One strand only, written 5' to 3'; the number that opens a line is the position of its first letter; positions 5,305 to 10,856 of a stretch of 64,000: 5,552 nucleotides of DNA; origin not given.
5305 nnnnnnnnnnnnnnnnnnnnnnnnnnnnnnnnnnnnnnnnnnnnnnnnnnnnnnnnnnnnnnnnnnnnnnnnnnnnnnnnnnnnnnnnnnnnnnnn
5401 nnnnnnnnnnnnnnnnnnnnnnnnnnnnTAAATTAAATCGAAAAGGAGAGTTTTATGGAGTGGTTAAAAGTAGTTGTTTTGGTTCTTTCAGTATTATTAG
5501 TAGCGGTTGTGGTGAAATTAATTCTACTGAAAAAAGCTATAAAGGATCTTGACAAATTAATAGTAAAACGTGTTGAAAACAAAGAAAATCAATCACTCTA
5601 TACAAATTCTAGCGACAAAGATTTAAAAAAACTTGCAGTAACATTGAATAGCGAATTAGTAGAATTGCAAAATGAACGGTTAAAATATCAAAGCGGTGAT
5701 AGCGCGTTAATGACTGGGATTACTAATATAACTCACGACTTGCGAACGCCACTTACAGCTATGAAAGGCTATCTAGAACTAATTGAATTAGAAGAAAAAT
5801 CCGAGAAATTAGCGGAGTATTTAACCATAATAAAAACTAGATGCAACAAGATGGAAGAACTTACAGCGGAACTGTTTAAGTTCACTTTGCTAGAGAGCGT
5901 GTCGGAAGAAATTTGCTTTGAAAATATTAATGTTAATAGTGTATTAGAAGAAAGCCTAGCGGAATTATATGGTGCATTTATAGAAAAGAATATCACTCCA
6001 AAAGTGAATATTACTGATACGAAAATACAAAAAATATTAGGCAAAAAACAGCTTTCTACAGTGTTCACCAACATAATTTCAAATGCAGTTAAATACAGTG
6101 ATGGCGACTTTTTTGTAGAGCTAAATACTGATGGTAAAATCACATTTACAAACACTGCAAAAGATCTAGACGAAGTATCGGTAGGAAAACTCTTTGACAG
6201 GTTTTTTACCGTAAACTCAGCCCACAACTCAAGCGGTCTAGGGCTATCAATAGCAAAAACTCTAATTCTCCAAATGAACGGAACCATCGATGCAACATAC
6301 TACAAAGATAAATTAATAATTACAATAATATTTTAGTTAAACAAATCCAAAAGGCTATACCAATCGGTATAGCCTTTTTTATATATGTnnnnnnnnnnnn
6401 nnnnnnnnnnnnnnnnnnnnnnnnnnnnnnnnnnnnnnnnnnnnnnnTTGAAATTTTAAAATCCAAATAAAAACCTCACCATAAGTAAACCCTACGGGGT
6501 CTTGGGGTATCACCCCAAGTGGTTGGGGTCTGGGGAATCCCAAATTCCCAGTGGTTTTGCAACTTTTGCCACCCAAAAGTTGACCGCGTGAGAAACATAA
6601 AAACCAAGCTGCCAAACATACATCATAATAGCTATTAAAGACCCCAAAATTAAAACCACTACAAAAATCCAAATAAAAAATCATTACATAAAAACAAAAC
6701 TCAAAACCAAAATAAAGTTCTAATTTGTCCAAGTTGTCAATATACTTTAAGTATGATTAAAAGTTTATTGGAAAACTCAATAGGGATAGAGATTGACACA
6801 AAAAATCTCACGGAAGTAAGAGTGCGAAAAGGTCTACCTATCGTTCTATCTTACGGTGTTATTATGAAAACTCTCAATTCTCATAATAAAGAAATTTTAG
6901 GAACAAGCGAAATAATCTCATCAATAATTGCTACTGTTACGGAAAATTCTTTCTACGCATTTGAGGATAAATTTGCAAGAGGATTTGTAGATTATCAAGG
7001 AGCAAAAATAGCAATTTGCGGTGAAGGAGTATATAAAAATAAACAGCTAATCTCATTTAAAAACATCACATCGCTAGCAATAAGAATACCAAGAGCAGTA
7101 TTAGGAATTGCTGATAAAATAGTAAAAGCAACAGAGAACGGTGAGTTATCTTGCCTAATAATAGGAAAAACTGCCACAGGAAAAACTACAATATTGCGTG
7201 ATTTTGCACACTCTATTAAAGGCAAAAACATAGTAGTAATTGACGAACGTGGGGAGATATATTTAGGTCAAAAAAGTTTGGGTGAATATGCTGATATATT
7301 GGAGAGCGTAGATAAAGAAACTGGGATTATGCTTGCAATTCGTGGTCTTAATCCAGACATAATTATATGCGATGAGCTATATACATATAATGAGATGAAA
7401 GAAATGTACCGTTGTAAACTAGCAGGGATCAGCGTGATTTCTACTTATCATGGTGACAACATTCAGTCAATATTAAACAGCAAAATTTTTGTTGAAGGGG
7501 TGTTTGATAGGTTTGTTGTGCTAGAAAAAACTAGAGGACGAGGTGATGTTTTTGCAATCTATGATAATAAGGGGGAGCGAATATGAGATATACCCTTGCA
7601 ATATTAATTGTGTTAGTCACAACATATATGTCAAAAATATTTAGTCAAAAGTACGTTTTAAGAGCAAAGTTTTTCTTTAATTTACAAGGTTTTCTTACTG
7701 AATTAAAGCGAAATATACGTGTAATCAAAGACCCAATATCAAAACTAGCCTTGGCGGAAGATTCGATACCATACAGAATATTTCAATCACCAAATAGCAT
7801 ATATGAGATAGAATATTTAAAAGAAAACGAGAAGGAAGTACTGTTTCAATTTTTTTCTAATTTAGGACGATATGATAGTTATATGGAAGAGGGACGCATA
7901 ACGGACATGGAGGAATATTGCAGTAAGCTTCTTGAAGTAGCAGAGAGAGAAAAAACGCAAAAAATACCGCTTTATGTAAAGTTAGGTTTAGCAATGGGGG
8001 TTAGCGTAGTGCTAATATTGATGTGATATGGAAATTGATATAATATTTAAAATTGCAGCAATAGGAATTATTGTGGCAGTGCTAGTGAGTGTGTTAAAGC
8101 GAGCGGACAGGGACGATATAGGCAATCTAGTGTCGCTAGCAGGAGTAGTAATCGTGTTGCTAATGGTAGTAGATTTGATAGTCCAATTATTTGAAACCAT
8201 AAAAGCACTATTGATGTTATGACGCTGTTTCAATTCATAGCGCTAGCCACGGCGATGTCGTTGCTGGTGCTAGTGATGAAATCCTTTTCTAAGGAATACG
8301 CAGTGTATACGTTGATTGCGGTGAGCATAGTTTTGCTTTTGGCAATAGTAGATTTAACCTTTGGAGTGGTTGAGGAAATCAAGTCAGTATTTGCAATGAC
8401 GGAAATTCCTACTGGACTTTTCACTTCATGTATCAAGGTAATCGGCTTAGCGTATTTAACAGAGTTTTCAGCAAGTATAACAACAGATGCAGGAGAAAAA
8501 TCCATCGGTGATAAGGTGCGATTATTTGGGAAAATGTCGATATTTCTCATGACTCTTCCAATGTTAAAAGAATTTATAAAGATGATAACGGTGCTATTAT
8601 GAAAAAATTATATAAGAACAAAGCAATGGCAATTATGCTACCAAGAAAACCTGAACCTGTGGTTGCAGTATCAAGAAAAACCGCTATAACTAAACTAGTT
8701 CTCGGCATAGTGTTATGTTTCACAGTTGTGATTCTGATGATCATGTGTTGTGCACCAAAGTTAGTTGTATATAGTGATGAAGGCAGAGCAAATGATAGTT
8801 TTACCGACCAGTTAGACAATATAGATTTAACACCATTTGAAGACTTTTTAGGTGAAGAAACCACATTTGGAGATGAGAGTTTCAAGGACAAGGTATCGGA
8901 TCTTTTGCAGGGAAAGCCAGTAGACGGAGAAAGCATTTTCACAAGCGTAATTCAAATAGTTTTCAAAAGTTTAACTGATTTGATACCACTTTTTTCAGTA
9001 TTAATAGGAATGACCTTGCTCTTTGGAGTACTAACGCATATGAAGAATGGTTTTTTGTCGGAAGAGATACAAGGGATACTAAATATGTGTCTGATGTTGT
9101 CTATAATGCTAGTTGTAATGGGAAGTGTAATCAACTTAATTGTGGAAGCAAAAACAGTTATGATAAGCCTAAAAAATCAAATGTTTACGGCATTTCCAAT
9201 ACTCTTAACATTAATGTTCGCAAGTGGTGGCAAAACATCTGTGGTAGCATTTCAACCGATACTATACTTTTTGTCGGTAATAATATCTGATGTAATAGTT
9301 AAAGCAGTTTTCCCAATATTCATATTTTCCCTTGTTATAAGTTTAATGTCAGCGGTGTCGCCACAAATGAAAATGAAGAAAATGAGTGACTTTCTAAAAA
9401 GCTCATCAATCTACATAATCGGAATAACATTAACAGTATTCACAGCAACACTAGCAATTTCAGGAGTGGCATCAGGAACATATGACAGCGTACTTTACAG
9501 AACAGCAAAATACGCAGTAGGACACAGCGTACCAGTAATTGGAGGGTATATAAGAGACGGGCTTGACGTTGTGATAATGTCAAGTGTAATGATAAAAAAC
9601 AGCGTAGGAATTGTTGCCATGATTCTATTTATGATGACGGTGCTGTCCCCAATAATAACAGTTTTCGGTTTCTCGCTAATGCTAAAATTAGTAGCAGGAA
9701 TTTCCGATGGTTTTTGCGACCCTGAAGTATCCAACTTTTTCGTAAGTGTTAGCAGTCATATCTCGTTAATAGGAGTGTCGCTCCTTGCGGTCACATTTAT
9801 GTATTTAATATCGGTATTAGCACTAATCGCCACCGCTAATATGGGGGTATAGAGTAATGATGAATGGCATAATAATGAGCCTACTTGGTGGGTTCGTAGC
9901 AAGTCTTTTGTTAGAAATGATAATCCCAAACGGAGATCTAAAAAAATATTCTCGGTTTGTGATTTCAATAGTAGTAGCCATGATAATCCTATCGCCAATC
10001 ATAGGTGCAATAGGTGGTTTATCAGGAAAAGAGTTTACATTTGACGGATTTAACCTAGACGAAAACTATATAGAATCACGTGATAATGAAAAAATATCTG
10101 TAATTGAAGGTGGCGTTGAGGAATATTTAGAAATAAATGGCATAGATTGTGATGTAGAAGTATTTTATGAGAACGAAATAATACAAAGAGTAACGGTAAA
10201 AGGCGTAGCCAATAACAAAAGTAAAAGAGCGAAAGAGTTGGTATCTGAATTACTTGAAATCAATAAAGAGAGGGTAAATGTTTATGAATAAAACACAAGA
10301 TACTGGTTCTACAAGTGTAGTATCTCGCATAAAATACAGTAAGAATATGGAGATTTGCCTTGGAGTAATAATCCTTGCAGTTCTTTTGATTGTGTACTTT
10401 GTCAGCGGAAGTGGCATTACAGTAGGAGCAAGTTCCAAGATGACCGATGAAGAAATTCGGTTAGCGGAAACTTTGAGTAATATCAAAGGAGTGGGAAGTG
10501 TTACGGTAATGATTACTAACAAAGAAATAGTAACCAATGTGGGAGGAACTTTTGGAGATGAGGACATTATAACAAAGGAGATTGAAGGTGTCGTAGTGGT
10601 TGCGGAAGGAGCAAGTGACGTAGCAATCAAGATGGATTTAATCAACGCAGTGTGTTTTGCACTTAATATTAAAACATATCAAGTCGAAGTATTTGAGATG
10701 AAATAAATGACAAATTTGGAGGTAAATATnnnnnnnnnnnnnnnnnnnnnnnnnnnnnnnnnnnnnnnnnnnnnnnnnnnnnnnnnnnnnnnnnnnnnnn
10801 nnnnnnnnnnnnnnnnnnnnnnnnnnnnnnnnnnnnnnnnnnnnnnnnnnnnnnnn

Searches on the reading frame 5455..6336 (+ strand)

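Call 28: search_protein_families(library=pfam, proteins=[window:5455-6336:+], max_evalue=1)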
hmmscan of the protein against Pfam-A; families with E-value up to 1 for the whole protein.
window:5455-6336:+ (293 aa): 5 families
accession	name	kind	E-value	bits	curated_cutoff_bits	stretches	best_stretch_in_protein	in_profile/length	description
PF00512.31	HisKA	-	1e-12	48.3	26.9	1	90-144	7-61/66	His Kinase A (phospho-acceptor) domain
PF02518.31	HATPase_c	-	5.3e-12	46.6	26.4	1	198-280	4-93/111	Histidine kinase-, DNA gyrase B-, and HSP90-like ATPase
PF11407.14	RestrictionMunI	-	0.11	12.7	25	1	134-193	27-90/193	Type II restriction enzyme MunI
PF13747.11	DUF4164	-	0.31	12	27.2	0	110-141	42-73/89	Domain of unknown function (DUF4164)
PF15048.11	OSTbeta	-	0.9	10.1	27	0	8-84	38-116/122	Organic solute transporter subunit beta protein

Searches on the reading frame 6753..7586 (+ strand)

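Call 28: search_protein_families(library=pfam, proteins=[window:6753-7586:+], max_evalue=1)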
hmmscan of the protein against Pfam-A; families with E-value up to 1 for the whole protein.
window:6753-7586:+ (277 aa): 15 families
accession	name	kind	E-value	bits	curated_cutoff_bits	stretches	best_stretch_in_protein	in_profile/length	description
PF19568.5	Spore_III_AA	-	2.1e-42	145.7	27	1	12-277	22-306/306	Sporulation stage III, protein AA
PF13191.12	AAA_16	-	0.00011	23.2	32.6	1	126-170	18-63/167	AAA ATPase domain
PF25199.1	nSTAND_NTPase5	-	0.0012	19.1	34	1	119-166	28-79/145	Novel STAND NTPase 5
PF00437.27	T2SSE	-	0.0012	18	24.9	1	122-239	133-250/370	Type II/IV secretion system protein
PF17608.7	DUF5504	-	0.0065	17.1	27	1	7-88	5-83/127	Family of unknown function (DUF5504)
PF05621.17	TniB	-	0.0084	16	22.4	1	123-154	26-58/189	Bacterial TniB protein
PF12775.13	AAA_7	-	0.017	15.1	25.8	1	129-161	31-63/181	P-loop containing dynein motor region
PF00004.35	AAA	-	0.022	15.6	21.2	1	135-213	2-70/131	ATPase family associated with various cellular activities (AAA)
PF13401.12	AAA_22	-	0.032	15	27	1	130-189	4-57/130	AAA domain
PF10412.15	TrwB_AAD_bind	-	0.055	12.8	20.5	1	132-170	16-56/387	Type IV secretion-system coupling protein DNA-binding domain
PF06414.18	Zeta_toxin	-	0.062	13.2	22.3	1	133-165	18-51/199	Zeta toxin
PF04851.21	ResIII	-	0.12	12.7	22.5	1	121-189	13-83/164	Type III restriction enzyme, res subunit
PF20720.3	nSTAND3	-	0.12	12.5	27.2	1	133-163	19-51/155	Novel STAND NTPase 3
PF13521.12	AAA_28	-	0.14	12.8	27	1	135-181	3-45/164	AAA domain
PF13555.12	AAA_29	-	0.15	12.3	27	1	125-148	18-39/61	P-loop containing region of AAA domain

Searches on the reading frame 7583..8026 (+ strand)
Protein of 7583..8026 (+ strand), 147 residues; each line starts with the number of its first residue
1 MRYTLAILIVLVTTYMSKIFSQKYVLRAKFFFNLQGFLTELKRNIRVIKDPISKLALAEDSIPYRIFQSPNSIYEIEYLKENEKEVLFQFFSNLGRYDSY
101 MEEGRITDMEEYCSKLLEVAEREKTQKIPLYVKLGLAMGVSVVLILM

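Call 17: search_protein_families(library=pfam, proteins=[window:7583-8026:+], max_evalue=0.01)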
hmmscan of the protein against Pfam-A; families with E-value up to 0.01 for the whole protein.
window:7583-8026:+ (147 aa): 1 family
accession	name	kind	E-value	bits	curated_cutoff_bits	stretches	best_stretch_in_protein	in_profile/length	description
PF09548.15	Spore_III_AB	-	4.1e-15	56.6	32.5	1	74-147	97-170/170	Stage III sporulation protein AB (spore_III_AB)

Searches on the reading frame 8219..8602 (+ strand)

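Call 17: search_protein_families(library=pfam, proteins=[window:8219-8602:+], max_evalue=0.01)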
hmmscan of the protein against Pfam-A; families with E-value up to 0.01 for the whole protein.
window:8219-8602:+ (127 aa): 1 family
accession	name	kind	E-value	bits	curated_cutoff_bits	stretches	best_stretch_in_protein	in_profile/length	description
PF06686.16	SpoIIIAC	-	4.3e-17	62.5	24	2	72-124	2-54/56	Stage III sporulation protein AC/AD protein family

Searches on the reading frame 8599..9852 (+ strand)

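Call 28: search_protein_families(library=pfam, proteins=[window:8599-9852:+], max_evalue=1)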
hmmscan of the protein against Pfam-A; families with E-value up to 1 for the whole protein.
window:8599-9852:+ (417 aa): 2 families
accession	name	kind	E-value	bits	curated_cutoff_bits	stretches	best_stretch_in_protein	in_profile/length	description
PF09546.15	Spore_III_AE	-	4.2e-54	184.4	27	1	94-412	2-320/321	Stage III sporulation protein AE (spore_III_AE)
PF15312.11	JSRP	-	0.25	11.7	25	1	161-184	10-33/63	Junctional sarcoplasmic reticulum protein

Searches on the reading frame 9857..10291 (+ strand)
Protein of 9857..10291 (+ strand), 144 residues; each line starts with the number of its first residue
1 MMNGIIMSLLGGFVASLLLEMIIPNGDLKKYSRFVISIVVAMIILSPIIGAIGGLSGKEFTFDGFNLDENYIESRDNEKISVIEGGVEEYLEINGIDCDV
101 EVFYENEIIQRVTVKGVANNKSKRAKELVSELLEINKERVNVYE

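Call 17: search_protein_families(library=pfam, proteins=[window:9857-10291:+], max_evalue=0.01)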
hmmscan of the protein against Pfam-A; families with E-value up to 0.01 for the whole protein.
window:9857-10291:+ (144 aa): 1 family
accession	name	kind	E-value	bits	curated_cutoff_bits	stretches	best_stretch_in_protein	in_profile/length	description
PF09581.16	Spore_III_AF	-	5.7e-10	40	28.3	1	18-63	9-50/185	Stage III sporulation protein AF (Spore_III_AF)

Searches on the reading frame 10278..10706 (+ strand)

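Call 17: search_protein_families(library=pfam, proteins=[window:10278-10706:+], max_evalue=0.01)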
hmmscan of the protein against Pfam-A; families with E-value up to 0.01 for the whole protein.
window:10278-10706:+ (142 aa): 1 family
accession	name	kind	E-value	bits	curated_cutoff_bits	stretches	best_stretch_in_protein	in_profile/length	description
PF10717.14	ODV-E18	-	0.0082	16.4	28.1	0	6-47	10-51/87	Occlusion-derived virus envelope protein ODV-E18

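Call 28: search_protein_families(library=pfam, proteins=[window:10278-10706:+], max_evalue=1)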
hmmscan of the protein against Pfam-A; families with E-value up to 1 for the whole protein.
window:10278-10706:+ (142 aa): 2 families
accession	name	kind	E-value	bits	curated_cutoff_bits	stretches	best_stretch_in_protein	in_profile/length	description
PF10717.14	ODV-E18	-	0.0082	16.4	28.1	1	6-47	10-51/87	Occlusion-derived virus envelope protein ODV-E18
PF06228.19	ChuX_HutX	-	0.081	13.2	25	1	61-125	27-89/134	Haem utilisation ChuX/HutX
